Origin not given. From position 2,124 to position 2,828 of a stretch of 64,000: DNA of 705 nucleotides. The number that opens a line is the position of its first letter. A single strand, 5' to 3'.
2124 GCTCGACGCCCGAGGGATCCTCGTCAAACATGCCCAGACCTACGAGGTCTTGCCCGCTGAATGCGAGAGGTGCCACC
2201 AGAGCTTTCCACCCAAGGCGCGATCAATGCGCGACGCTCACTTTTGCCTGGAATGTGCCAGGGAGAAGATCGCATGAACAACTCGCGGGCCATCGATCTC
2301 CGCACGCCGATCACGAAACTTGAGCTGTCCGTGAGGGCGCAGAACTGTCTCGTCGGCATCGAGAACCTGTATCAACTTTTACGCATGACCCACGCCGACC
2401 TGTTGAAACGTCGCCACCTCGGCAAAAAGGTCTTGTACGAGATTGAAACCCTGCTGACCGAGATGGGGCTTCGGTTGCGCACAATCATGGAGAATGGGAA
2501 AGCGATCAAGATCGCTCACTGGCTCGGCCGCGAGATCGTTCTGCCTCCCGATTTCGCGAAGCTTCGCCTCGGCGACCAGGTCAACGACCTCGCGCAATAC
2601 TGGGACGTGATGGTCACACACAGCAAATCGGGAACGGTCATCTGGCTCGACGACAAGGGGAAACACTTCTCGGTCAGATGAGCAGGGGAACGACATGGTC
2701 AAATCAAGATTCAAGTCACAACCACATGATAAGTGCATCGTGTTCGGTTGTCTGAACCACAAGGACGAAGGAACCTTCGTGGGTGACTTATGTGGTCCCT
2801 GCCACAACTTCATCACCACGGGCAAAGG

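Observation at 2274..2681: Stand-alone RNA polymerase alpha-CTD-like protein; with the sigma region-4 protein the phage encodes both activator-docking modules of host RNAP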

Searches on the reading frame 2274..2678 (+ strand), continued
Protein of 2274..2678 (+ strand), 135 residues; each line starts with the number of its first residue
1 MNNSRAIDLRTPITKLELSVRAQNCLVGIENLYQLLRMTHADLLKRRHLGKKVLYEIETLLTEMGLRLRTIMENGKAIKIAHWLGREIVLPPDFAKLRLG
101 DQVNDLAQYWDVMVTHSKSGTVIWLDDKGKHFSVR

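Call 43: search_dna_similar(query=window:2274-2678:+, collection=phages, mode=protein, max_evalue=0.01, max_rows=40)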
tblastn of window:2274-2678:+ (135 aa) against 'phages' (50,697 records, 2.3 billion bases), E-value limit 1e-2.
Records with a match: 19; places in all: 19; records where one place covers at least 80% of the query: 0.
Best place of each record, by identity: <60% 19.
By first word of the organism name: Bacteriophage 8; Salmonella 3; Acinetobacter 2; Staphylococcus 2; Listeria 2; Enterococcus 2.
By host as written in the record: - 11; Homo sapiens 2; Staphylococcus aureus 2; Listeria monocytogenes 2; Salmonella enterica subsp. enterica serovar Kentucky 1; Enterococcus faecalis 1.
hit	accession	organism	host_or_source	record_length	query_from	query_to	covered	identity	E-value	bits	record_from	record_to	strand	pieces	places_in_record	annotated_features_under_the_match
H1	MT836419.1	Bacteriophage sp.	human fecal samples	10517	9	90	61%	37.2%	4e-4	44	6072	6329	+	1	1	record has no annotation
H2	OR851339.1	Salmonella phage S.Kent 1-2-1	Salmonella enterica subsp. enterica ...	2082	12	81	52%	41.7%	3e-5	47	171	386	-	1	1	record has no annotation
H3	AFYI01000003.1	Salmonella enterica subsp. enterica serovar Infantis str. ...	Homo sapiens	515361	12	81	52%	41.7%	3e-5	47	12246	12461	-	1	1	DNA-directed RNA polymerase, alpha subunit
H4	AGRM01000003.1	Salmonella enterica subsp. houtenae str. ATCC BAA-1581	Homo sapiens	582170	12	81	52%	41.7%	3e-5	47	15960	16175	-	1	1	DNA-directed RNA polymerase, alpha subunit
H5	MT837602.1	Bacteriophage sp.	human fecal samples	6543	2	70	51%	42.3%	5e-7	53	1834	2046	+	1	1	record has no annotation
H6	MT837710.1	Bacteriophage sp.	human fecal samples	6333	9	74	49%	44.1%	2e-6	51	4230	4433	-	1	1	record has no annotation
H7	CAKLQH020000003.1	Acinetobacter phage MD-2021a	not known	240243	12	74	47%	45.5%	3e-6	50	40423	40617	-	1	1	rpoA: DNA-directed RNA polymerase subunit alpha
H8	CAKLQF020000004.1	Acinetobacter phage MD-2021a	not known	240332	12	74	47%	45.5%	3e-6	50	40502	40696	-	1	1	rpoA: DNA-directed RNA polymerase subunit alpha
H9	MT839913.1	Bacteriophage sp.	human fecal samples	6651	9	69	45%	46.0%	9e-8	55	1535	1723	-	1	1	record has no annotation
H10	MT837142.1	Bacteriophage sp.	human fecal samples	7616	13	70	43%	46.7%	3e-6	50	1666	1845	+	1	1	record has no annotation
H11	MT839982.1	Bacteriophage sp.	human fecal samples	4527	9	70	46%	42.2%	3e-5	48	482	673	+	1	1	record has no annotation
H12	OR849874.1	Staphylococcus phage SA 1298 Kay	Staphylococcus aureus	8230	9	69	45%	42.9%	3e-6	50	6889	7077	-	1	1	record has no annotation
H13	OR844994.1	Staphylococcus phage SA 1306 Kay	Staphylococcus aureus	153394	9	69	45%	42.9%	3e-6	50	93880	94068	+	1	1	record has no annotation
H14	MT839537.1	Bacteriophage sp.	human fecal samples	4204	13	86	55%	33.8%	4e-3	41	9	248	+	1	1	record has no annotation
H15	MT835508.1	Bacteriophage sp.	human fecal samples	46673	2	69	50%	35.7%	1e-3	43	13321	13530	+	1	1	record has no annotation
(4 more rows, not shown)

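Call 44: get_annotated_region(hit=H15, flank=3000)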
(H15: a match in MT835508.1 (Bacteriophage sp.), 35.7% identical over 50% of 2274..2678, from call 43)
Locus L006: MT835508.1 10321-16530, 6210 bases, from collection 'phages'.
description: UNVERIFIED: Bacteriophage sp. clone scaffold_68 genomic sequence.
organism: Bacteriophage sp. (NCBI taxid 38018)
taxonomy: Viruses
host: -; source: human fecal samples; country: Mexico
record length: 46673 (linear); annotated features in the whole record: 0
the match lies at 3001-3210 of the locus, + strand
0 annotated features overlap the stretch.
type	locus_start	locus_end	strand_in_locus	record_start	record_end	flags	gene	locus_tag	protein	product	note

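Call 51: search_protein_families(library=pfam, proteins=[L003:9512-9982:+, L003:17854-19185:+], max_evalue=0.1)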
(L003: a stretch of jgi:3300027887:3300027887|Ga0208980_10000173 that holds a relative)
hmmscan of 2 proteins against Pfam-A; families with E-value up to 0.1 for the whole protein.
L003:9512-9982:+ (157 aa): 1 family
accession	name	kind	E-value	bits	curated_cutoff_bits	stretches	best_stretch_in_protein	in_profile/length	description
PF03118.21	RNA_pol_A_CTD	-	1.1e-07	31.9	23.8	1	4-71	9-66/67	Bacterial RNA polymerase, alpha chain C terminal domain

L003:17854-19185:+ (444 aa): 3 families
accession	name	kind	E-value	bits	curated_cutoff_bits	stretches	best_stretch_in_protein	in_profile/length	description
PF04545.22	Sigma70_r4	-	2.9e-06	27.1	24.1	1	134-184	1-48/50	Sigma-70, region 4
PF01381.28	HTH_3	-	0.0013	19.1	23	1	22-56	2-36/55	Helix-turn-helix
PF15731.11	MqsA_antitoxin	-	0.052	14.1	30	0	18-56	71-109/131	Antitoxin component of bacterial toxin-antitoxin system, MqsA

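Call 81: search_protein_families(library=pfam, alignment_id=A6, max_evalue=0.00001)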
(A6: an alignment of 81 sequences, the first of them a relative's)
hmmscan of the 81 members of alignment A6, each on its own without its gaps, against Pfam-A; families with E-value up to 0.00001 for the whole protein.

A. member 1, P0008 (1031 aa): 4 families
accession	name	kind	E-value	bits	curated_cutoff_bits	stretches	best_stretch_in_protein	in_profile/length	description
PF03118.21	RNA_pol_A_CTD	-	5.8e-139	452.4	23.8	10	636-695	7-66/67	Bacterial RNA polymerase, alpha chain C terminal domain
PF22993.4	SAM_EPH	-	7.2e-20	70.9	27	0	490-521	14-45/60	Ephrin receptor 1 SAM domain-like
PF14520.12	HHH_5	-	2.7e-11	44.2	27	0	718-760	14-55/57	Helix-hairpin-helix domain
PF02037.33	SAP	-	5.9e-08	32.6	23.9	0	597-615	2-20/37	SAP domain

B. families by the number of members that match (of 81 scanned): 56 families (the first 25 are shown)
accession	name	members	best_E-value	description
PF03118.21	RNA_pol_A_CTD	81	5.8e-139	Bacterial RNA polymerase, alpha chain C terminal domain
PF14520.12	HHH_5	29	5.7e-30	Helix-hairpin-helix domain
PF04545.22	Sigma70_r4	20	1.1e-13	Sigma-70, region 4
PF22993.4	SAM_EPH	14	7.2e-20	Ephrin receptor 1 SAM domain-like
PF07719.23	TPR_2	13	6.3e-28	Tetratricopeptide repeat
PF13428.12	TPR_14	13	6.8e-21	Tetratricopeptide repeat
PF14559.12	TPR_19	13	1.2e-20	Tetratricopeptide repeat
PF13431.12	TPR_17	13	1.1e-14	Tetratricopeptide repeat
PF00515.34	TPR_1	12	1.4e-26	Tetratricopeptide repeat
PF13181.12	TPR_8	12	3e-20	Tetratricopeptide repeat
PF13432.12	TPR_16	12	1.9e-18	Tetratricopeptide repeat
PF13176.12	TPR_7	12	6.2e-15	Tetratricopeptide repeat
PF13174.12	TPR_6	12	8.7e-15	Tetratricopeptide repeat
PF13424.12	TPR_12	11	9.8e-17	Tetratricopeptide repeat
PF13414.12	TPR_11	10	1.1e-14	TPR repeat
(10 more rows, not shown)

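Call 105: find_encoding_contigs(protein=P0005, flank=3000, max_places=3)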
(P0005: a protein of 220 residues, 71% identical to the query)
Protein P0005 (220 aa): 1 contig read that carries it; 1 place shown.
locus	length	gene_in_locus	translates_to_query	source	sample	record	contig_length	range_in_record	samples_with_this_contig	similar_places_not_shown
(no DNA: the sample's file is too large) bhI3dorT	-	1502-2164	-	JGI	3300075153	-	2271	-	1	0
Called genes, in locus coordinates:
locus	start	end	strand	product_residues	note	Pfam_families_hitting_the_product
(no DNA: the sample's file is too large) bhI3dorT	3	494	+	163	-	?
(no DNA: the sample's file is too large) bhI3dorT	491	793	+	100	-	-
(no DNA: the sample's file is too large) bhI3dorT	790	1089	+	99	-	-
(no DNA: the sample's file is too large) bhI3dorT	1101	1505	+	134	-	PF03118:RNA_pol_A_CTD (weak)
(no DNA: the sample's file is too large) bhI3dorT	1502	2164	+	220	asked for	PF03118:RNA_pol_A_CTD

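Call 108: find_related_loci(query=A2, collection=metagenome_contigs, flank=10000)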
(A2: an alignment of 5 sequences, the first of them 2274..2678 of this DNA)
Query A2 (135 aa) in metagenome_contigs; peptide patterns used: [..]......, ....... (x = any residue, [..] = any of these).
331 stretches matched a pattern; 1 encode a relative of the query (tblastn E <= 1e-3); 1 distinct loci.
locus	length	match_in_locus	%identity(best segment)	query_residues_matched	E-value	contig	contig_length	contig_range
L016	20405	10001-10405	69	1-135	1e-62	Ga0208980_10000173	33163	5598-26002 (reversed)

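Call 109: list_cluster_members(proteins=[P0036, P0025, P0014, P0045, P0149, P0075, P0120, P0090, P0034, P0127])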
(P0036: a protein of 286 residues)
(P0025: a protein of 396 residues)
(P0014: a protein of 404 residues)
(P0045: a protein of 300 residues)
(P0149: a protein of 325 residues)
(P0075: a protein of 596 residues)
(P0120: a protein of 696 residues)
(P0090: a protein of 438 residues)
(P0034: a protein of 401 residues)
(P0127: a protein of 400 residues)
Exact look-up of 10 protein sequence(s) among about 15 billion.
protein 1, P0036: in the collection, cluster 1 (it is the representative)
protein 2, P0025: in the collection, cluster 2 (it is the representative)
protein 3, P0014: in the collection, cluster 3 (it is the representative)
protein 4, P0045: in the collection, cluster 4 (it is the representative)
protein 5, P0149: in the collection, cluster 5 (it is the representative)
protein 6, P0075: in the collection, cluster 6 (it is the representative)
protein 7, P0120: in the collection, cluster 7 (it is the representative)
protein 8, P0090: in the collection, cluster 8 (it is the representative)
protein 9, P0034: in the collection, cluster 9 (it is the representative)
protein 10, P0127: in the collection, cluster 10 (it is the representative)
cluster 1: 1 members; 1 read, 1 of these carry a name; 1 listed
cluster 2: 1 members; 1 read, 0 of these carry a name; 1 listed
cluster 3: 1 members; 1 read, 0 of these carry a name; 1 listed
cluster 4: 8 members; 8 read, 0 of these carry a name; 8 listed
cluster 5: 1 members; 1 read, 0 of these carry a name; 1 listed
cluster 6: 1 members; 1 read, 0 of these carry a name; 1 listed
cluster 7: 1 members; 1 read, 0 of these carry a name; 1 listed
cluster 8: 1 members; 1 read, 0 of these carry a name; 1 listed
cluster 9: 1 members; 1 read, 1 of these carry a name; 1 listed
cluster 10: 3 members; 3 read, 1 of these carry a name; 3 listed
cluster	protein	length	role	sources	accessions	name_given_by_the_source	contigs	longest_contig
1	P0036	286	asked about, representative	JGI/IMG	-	hypothetical protein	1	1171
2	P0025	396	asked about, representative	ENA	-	-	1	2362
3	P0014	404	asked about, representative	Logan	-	-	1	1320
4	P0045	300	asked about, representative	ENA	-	-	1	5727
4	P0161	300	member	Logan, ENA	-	-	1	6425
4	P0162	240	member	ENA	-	-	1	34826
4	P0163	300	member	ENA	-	-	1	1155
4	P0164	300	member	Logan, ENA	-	-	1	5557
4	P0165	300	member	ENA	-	-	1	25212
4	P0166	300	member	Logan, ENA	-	-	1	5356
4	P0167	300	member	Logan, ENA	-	-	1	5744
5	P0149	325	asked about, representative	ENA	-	-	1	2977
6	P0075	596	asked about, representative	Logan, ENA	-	-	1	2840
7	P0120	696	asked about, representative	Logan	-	-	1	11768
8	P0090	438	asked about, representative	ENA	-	-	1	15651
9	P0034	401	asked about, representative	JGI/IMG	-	DNA-directed RNA polymerase alpha subunit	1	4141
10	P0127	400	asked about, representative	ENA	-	-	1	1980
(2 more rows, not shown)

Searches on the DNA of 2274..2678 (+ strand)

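Call 57: search_rna_families(sources=[L001, L004], threshold=evalue, max_evalue=0.1)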
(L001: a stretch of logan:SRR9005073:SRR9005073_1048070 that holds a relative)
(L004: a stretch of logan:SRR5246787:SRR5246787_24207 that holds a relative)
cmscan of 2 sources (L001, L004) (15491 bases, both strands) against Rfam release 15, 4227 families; matches with E-value up to 0.1: 3.
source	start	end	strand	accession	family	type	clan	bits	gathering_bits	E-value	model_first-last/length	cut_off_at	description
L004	313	383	+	RF01656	ceN72-3_ceN74-2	Gene; sRNA;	-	38.2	38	7.1e-05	1-130/130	no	Nematode sRNA ceN72-3_ceN74-2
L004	556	624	+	RF02553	YrlA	Gene; sRNA;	-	29.5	69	0.0063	23-87/114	no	Y RNA-like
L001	3773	3837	+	RF02553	YrlA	Gene; sRNA;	-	29.4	69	0.0067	24-84/114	no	Y RNA-like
